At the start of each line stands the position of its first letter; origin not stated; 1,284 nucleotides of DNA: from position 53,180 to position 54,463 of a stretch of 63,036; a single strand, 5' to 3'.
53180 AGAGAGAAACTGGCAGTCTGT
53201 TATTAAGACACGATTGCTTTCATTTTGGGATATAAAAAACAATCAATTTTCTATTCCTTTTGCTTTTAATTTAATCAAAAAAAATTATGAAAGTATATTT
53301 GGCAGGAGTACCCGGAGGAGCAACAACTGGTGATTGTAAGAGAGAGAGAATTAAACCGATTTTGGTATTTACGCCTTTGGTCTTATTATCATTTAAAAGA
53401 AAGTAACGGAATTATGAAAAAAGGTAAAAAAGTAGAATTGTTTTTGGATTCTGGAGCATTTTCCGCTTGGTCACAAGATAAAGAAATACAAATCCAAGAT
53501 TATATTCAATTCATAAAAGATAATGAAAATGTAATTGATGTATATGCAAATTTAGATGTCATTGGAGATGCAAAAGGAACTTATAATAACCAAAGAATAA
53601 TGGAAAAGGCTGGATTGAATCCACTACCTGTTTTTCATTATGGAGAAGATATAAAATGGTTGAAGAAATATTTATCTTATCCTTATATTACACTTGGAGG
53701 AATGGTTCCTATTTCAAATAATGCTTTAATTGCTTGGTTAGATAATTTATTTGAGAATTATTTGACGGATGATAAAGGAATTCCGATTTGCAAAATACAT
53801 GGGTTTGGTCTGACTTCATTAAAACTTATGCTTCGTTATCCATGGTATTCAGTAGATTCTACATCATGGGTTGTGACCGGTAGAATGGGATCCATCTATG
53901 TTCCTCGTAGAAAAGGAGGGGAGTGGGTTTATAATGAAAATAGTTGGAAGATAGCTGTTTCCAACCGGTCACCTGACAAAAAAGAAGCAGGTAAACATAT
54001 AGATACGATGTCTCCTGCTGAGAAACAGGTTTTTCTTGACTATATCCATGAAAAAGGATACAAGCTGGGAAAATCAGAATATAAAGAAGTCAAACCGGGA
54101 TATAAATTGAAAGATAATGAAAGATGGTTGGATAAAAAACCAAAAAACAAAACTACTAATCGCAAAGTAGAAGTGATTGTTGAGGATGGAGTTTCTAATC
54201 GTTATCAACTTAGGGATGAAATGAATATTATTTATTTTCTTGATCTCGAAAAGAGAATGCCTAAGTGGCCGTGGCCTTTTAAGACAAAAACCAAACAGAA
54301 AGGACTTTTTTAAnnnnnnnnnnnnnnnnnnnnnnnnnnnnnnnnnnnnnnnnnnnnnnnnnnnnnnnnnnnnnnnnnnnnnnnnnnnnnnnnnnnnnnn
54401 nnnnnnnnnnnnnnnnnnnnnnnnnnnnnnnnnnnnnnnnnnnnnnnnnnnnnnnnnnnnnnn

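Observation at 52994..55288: Five paralogous mini-ORFs flanking dpdA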

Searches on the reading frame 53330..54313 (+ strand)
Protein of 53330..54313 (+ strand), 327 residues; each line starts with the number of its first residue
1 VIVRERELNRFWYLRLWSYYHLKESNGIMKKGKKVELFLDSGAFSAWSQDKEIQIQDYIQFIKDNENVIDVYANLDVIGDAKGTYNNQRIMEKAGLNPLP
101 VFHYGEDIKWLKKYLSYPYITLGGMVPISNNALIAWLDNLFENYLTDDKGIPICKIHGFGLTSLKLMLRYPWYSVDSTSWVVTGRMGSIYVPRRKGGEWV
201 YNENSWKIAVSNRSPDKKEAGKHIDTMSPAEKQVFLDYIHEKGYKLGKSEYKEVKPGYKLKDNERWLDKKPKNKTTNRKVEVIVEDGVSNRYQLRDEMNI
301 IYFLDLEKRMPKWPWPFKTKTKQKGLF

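Call 4: search_protein_families(library=pfam, proteins=[window:53330-54313:+], max_evalue=1)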
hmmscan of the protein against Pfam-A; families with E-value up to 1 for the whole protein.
window:53330-54313:+ (327 aa): 1 family
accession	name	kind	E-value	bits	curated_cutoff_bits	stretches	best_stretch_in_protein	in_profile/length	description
PF01172.24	SBDS_N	-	0.15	12.4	24.6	1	30-60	9-39/88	Shwachman-Bodian-Diamond syndrome (SBDS) N-terminal domain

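Call 5: search_protein_families(library=phrogs, proteins=[window:53330-54313:+], max_evalue=1)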
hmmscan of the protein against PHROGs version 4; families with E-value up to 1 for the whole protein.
window:53330-54313:+ (327 aa): 5 families
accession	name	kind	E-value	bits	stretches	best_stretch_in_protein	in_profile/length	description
phrog_887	-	moron, auxiliary metabolic gene and host takeover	1.4e-56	193.4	1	16-220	38-244/509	queuine tRNA-ribosyltransferase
phrog_7068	-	moron, auxiliary metabolic gene and host takeover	2.5e-19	70.5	1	19-189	12-179/346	queuine tRNA-ribosyltransferase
phrog_26586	-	unknown function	0.00093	20.2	1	52-88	28-64/64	-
phrog_12713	-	unknown function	0.0076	17.4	1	42-81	35-74/77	-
phrog_19971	-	unknown function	0.31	12.4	1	39-89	2-51/96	-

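Call 10: find_related_loci(query=window:53330-54310:+, collection=viral_contigs, flank=4000)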
Query window:53330-54310:+ (327 aa) in viral_contigs; peptide patterns used: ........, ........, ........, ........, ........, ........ (x = any residue, [..] = any of these).
21 stretches matched a pattern; 10 encode a relative of the query (tblastn E <= 1e-3); 10 distinct loci.
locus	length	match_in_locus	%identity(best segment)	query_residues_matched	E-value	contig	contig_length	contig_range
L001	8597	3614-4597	71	4-327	3e-159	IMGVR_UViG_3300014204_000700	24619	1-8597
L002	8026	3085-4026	64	15-322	8e-133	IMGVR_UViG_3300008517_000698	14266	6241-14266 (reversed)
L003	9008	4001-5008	54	15-327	3e-111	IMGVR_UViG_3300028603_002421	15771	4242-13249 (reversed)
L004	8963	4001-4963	53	1-318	7e-109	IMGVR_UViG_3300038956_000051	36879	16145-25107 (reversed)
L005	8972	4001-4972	52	27-323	3e-106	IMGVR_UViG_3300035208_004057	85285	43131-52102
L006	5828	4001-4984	53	21-327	7e-105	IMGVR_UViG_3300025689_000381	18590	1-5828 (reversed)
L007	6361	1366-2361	46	28-327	8e-89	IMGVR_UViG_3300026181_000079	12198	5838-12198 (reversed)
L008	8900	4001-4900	38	33-320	3e-58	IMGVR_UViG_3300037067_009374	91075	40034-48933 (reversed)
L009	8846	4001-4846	34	36-314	4e-51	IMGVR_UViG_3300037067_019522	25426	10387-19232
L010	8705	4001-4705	31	55-317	9e-34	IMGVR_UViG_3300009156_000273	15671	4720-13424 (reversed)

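Call 18: search_solved_structures(query=L001:3560-4597:+, max_evalue=10, show_alignments=3)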
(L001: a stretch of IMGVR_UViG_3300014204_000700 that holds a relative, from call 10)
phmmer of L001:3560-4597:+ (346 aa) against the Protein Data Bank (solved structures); distinct sequences matched with E-value up to 10: 3.
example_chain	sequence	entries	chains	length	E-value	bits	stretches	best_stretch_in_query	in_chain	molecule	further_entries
3j9t_L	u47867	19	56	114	4.3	9.4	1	234-307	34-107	V-type proton ATPase subunit G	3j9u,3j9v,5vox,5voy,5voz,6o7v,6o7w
4dl0_K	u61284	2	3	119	4.9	9.2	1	234-307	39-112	V-type proton ATPase subunit G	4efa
5bw9_J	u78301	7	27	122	5.2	9.1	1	234-307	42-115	V-type proton ATPase subunit G | Yeast V-ATPase subunit G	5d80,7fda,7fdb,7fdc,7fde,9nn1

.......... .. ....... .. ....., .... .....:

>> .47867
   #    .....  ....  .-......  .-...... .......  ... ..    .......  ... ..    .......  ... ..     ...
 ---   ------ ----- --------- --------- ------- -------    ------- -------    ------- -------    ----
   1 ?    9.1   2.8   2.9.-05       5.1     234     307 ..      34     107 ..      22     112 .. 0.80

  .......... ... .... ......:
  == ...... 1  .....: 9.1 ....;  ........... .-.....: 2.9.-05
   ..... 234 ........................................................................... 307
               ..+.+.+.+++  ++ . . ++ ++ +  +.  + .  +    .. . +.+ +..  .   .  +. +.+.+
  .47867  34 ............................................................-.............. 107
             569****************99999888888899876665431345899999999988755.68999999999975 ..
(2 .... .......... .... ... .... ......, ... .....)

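Call 19: search_protein_families(library=phrogs, proteins=[L001:3560-4597:+, L001:3412-3609:+, L001:4833-5009:+, L001:5092-5304:+, L005:5001-5180:+, L005:5180-5359:+, L005:6384-6569:+, L006:4987-5151:+, L003:5901-6182:+, L004:5034-5222:+], max_evalue=1)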
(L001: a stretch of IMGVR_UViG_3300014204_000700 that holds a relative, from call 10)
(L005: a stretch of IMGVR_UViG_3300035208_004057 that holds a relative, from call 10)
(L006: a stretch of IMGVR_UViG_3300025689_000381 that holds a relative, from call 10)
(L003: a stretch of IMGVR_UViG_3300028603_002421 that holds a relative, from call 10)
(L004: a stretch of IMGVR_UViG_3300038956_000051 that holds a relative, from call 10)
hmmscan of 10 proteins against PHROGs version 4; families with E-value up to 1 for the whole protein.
L001:3560-4597:+ (346 aa): 3 families
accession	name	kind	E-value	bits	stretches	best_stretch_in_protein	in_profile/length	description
phrog_887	-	moron, auxiliary metabolic gene and host takeover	3.6e-58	198.7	1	1-268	10-259/509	queuine tRNA-ribosyltransferase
phrog_7068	-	moron, auxiliary metabolic gene and host takeover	7.8e-21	75.5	1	54-208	28-179/346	queuine tRNA-ribosyltransferase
phrog_18738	-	unknown function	0.016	16.1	1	239-288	103-150/168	-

L001:3412-3609:+ (66 aa): 0 families

L001:4833-5009:+ (59 aa): 0 families

L001:5092-5304:+ (71 aa): 0 families

L005:5001-5180:+ (60 aa): 0 families

L005:5180-5359:+ (60 aa): 0 families

L005:6384-6569:+ (62 aa): 0 families

L006:4987-5151:+ (55 aa): 1 family
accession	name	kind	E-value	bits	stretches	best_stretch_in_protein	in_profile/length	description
phrog_35665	-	unknown function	0.2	12.5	1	3-51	37-85/185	-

L003:5901-6182:+ (94 aa): 0 families

L004:5034-5222:+ (63 aa): 0 families

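Call 30: find_homologous_proteins(query=L001:3560-4597:+, max_evalue=1e-10)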
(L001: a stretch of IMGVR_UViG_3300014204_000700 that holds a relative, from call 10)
Query L001:3560-4597:+ (346 aa): 5033 proteins with E <= 1e-10 among 6639 candidates; the best 120 are listed.
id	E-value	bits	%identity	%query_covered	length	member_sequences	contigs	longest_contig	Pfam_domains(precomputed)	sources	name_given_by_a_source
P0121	4.9e-232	787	99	100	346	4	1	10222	-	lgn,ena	-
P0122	6.3e-174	596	72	100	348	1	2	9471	-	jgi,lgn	jgi:hypothetical protein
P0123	4.8e-172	590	73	100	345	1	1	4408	-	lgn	-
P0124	8.1e-162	556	69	100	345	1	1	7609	-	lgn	-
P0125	6.4e-161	553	69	100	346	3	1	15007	-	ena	-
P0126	1.2e-160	552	70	100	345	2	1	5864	-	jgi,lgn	jgi:hypothetical protein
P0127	6.8e-160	550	69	100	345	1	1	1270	-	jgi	jgi:hypothetical protein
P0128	1.8e-159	549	71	98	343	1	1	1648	-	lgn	-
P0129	3.2e-157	541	77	87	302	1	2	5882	-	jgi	jgi:hypothetical protein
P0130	5.0e-156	537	67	100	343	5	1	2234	-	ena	-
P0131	4.9e-155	534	71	95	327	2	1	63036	-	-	-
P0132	5.1e-155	534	77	87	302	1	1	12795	-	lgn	-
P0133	1.5e-154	532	76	87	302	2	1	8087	-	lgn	-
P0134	5.4e-154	531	77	86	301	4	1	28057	-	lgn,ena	-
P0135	4.5e-153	528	67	99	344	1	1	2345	-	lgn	-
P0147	1.1e-148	513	74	87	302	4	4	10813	-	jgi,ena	-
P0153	5.2e-146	504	71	88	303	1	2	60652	-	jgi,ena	jgi:hypothetical protein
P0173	1.0e-139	484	65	95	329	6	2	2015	-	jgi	-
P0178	4.3e-139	482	70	86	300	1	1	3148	-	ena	-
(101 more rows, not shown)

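Call 33: find_encoding_contigs(protein=P0173, flank=3000, max_places=3)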
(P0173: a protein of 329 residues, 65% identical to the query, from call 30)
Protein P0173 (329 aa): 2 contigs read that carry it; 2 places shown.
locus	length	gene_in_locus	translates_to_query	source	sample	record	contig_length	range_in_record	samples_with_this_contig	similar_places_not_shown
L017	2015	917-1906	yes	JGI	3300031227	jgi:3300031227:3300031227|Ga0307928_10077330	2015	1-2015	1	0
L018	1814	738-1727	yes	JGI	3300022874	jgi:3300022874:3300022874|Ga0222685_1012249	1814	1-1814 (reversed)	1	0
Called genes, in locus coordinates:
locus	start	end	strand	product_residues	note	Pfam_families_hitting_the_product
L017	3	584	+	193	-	?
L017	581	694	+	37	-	-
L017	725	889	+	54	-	-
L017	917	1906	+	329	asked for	-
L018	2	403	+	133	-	?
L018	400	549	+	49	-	-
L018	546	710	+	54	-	-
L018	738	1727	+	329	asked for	-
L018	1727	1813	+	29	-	?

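Call 34: find_encoding_contigs(protein=P0134, flank=5000, max_places=2)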
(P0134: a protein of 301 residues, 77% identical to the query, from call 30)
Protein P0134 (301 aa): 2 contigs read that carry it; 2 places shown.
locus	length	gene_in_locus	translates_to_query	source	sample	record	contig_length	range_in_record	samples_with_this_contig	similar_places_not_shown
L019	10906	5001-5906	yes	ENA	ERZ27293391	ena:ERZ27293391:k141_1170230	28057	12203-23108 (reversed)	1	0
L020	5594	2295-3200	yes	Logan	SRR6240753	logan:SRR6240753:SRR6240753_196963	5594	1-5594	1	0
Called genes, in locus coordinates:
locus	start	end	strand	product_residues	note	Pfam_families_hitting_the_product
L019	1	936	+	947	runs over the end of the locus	PF14890:Intein_splicing, PF14528:LAGLIDADG_3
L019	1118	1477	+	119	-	PF01242:PTPS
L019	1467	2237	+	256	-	PF13353:Fer4_12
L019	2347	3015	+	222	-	-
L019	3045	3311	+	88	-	PF01541:GIY-YIG (weak)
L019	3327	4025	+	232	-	PF06508:QueC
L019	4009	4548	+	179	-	PF01227:GTP_cyclohydroI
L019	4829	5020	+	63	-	PF02945:Endonuclease_7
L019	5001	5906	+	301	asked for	-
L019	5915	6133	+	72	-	-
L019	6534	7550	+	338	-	-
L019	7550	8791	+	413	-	PF03167:UDG, PF01612:DNA_pol_A_exo1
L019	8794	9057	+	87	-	-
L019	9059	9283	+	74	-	-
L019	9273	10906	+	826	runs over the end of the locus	PF00476:DNA_pol_A, PF14890:Intein_splicing, PF00476:DNA_pol_A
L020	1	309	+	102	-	?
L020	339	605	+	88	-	-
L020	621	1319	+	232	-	PF06508:QueC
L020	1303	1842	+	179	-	PF01227:GTP_cyclohydroI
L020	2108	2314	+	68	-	PF02945:Endonuclease_7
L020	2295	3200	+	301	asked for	-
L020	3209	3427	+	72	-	-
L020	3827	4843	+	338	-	-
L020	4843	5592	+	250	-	?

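Call 35: find_encoding_contigs(protein=P0153, flank=5000, max_places=2)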
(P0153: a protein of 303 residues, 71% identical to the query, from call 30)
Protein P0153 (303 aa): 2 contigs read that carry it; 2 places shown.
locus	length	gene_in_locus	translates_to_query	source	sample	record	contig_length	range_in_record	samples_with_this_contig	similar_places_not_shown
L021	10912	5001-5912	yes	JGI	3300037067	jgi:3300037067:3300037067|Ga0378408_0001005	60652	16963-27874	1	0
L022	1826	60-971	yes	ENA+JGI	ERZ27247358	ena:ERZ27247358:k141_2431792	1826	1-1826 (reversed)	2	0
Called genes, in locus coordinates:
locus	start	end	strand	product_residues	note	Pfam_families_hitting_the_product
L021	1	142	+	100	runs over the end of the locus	-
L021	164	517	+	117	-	PF01242:PTPS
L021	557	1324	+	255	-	PF13353:Fer4_12, PF04055:Radical_SAM (weak)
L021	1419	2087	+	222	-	-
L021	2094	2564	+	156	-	PF01541:GIY-YIG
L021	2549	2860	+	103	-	PF07460:NUMOD3 (faint), PF07453:NUMOD1 (weak)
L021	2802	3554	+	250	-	PF06508:QueC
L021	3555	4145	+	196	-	PF01227:GTP_cyclohydroI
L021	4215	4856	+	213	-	-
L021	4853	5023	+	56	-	-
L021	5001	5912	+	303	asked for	-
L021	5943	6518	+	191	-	-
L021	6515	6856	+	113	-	-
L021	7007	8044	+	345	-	-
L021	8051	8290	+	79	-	-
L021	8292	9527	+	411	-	PF03167:UDG, PF01612:DNA_pol_A_exo1 (faint)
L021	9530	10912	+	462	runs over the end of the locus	PF00476:DNA_pol_A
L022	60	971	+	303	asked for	-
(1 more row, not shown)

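Call 48: predict_structure(alignment_id=A3)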
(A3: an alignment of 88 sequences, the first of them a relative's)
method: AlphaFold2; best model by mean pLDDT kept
length: 345 residues; sequences in the alignment: 88
mean_pLDDT: 86.1   pTM: 0.83
mean pLDDT of the five models: 86.1, 85.3, 84.2, 83.0, 82.9
residues with pLDDT >= 90: 188; 70-90: 113; 50-70: 35; < 50: 9
segments of 3 or more residues with pLDDT < 50: 199-201, 340-342
pLDDT, mean of each block of 10 residues (from residue 1): 78 69 71 79 75 72 84 93 89 92 97 94 97 96 83 96 97 90 92 65 78 93 86 66 93 96 95 96 92 95 91 87 92 78 45
secondary structure, 60 per line:
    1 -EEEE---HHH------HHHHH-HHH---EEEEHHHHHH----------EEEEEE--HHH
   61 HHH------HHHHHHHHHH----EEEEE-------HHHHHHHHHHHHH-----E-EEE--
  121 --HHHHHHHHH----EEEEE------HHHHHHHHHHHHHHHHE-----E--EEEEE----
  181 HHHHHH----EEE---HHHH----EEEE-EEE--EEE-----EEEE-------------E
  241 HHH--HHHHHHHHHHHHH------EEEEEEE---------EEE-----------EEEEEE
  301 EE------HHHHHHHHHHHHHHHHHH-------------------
elements in order: E2-5 H18-22 E30-33 H34-39 E50-55 H58-63 H70-79 E84-88 H96-108 E116-118 H123-131 E136-140 H147-162 E172-176 H181-186 E191-193 H197-200 E205-208 E210-212 E215-217 E223-226 H246-258 E265-271 E281-283 E295-302 H309-326

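Call 54: fold_search(model_id=the predicted structure, library=pdb)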
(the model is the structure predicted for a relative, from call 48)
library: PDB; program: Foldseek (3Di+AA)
matches with E <= 10: 314; with E <= 0.001: 0
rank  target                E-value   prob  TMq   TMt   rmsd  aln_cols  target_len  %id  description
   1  2dzp_A                1.5e-03  1.00  0.35  0.47   5.9       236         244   12  Structure of mutant tryptophan synthase alpha-subunit (D17N) from a hyperthermophile, Pyrococcus furiosus (released 2007-08-28)
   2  2dzp_B                3.6e-03  0.99  0.35  0.46   5.7       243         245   12  Structure of mutant tryptophan synthase alpha-subunit (D17N) from a hyperthermophile, Pyrococcus furiosus (released 2007-08-28)
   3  2dzv_A                4.0e-03  0.99  0.34  0.45   6.1       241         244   12  Structure of mutant tryptophan synthase alpha-subunit (D146A) from a hyperthermophile, Pyrococcus furiosus (released 2007-08-28)
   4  5e0k_K                4.8e-03  0.99  0.34  0.46   5.8       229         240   10  X-ray crystal structure of tryptophan synthase complex from Pyrococcus furiosus at 2.76 A (released 2015-11-11)
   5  5ey5_C                6.5e-03  0.99  0.35  0.46   5.5       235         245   13  LBCATS (released 2016-04-27)
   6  2e09_B                1.2e-02  0.98  0.36  0.47   6.0       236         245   12  Structure of mutant tryptophan synthase alpha-subunit (E74A) from a hyperthermophile, Pyrococcus furiosus (released 2007-08-28)
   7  4lt9                  1.5e-02  0.96  0.31  0.40   6.9       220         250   13  Crystal Structure of Engineered Protein, Northeast Structural Genomics Consortium Target OR404 (released 2013-08-14)
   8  2e09_A                1.6e-02  0.98  0.35  0.46   5.8       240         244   11  Structure of mutant tryptophan synthase alpha-subunit (E74A) from a hyperthermophile, Pyrococcus furiosus (released 2007-08-28)
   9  3tha_B                1.9e-02  0.97  0.34  0.44   6.0       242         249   13  Tryptophan synthase subunit alpha from Campylobacter jejuni. (released 2011-08-31)
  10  1geq_B                2.1e-02  0.97  0.35  0.46   6.0       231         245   12  Entropic stabilization of the tryptophan synthase A-subunit from a hyperthermophile, pyrococcus furiosus: X-ray analys (released 2000-12-13)
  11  6nw4                  2.1e-02  0.96  0.33  0.42   6.5       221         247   13  Evolution of a computationally designed Kemp eliminase (released 2019-07-24)
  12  2a1y                  2.4e-02  0.87  0.30  0.33   9.0       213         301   12  Crystal Structure of GuaC-GMP complex from Bacillus anthracis at 2.26 A Resolution. (released 2006-07-04)
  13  1geq_A                3.2e-02  0.93  0.34  0.44   5.9       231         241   11  Entropic stabilization of the tryptophan synthase A-subunit from a hyperthermophile, pyrococcus furiosus: X-ray analys (released 2000-12-13)
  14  4a29                  3.6e-02  0.94  0.33  0.43   6.5       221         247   14  Structure of the engineered retro-aldolase RA95.0 (released 2012-11-07)
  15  4pek                  3.6e-02  0.91  0.32  0.41   6.8       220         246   14  Crystal structure of a computationally designed retro-aldolase, RA114.3 (released 2015-04-08)
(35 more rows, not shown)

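Call 55: search_dna_similar(query=window:53414-54310:+, collection=phages, mode=protein, max_rows=30)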
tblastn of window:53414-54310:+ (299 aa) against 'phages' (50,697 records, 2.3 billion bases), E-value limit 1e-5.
Records with a match: 242; places in all: 245; records where one place covers at least 80% of the query: 0.
Best place of each record, by identity: <60% 242.
By first word of the organism name: Mycobacterium 56; Escherichia 41; Pseudomonas 33; Vibrio 24; Rhizobium 14; Enterobacteria 8; Cellulophaga 7; Providencia 4; Arthrobacter 4; Stenotrophomonas 3; and 29 more.
By host as written in the record: Mycobacterium smegmatis mc2 155 31; Escherichia coli 18; Mycobacterium smegmatis mc#155 15; - 14; Pseudomonas aeruginosa 12; Pseudomonas aeruginosa PAO1 8; Escherichia coli K-12 7; Escherichia coli K-12 MG1655 7; and 84 more.
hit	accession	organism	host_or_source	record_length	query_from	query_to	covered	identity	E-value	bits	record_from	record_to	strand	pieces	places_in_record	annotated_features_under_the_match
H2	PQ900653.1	Sulfitobacter phage M39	Sulfitobacter sp. M39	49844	3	211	70%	50.0%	2e-58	207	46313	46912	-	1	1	record has no annotation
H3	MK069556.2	Microcystis phage Me-ZS1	Microcystis elabens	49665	3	214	71%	47.5%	3e-55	198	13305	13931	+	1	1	queuine tRNA-ribosyltransferase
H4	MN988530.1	Rhizobium phage RHph_N17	Rhizobium phaseoli R630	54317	7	215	70%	46.7%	1e-52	190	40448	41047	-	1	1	hypothetical protein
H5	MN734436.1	Aminobacter phage Erebus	Aminobacter sp. MSH1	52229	7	215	70%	46.2%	1e-52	190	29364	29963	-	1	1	queuine trna-ribosyltransferase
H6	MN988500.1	Rhizobium phage RHph_Y55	Rhizobium etli IE6845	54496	7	215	70%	46.2%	8e-52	188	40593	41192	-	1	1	hypothetical protein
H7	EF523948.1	Burkholderia phage BcepGomr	Burkholderia cepacia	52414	4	216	71%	44.5%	8e-48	176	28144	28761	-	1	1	BcepGomrgp31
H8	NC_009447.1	Burkholderia phage BcepGomr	Burkholderia cepacia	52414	4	216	71%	44.5%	8e-48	176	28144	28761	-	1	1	queuine tRNA-ribosyltransferase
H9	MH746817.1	Achromobacter phage vB_Ade_ART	Achromobacter denitrificans PR1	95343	9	216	70%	45.1%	6e-52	188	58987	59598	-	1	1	queuosine tRNA-ribosyltransferase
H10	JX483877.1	Rhizobium phage RHEph05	Rhizobium etli GR56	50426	7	199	65%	48.5%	9e-52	188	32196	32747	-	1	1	hypothetical protein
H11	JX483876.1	Rhizobium phage RHEph04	Rhizobium etli GR56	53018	7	199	65%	48.5%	9e-52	188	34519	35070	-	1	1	hypothetical protein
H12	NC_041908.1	Rhizobium phage RHEph04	Rhizobium etli GR56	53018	7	199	65%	48.5%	9e-52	188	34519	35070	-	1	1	queuine tRNA-ribosyltransferase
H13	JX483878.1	Rhizobium phage RHEph06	Rhizobium etli GR56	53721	7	199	65%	48.5%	9e-52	188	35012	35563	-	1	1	hypothetical protein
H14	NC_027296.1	Rhizobium phage RHEph06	Rhizobium etli GR56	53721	7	199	65%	48.5%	9e-52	188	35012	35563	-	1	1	queuine tRNA-ribosyltransferase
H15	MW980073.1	Rhizobium phage RHEph26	Rhizobium phaseoli sv. phaseoli GR56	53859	7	199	65%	48.5%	9e-52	188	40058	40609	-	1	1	hypothetical protein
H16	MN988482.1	Rhizobium phage RHph_Y17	Rhizobium phaseoli R630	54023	7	199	65%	48.5%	9e-52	187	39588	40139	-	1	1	hypothetical protein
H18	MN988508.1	Rhizobium phage RHph_I36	Rhizobium phaseoli GR56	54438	7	199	65%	48.5%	9e-52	187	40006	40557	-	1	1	hypothetical protein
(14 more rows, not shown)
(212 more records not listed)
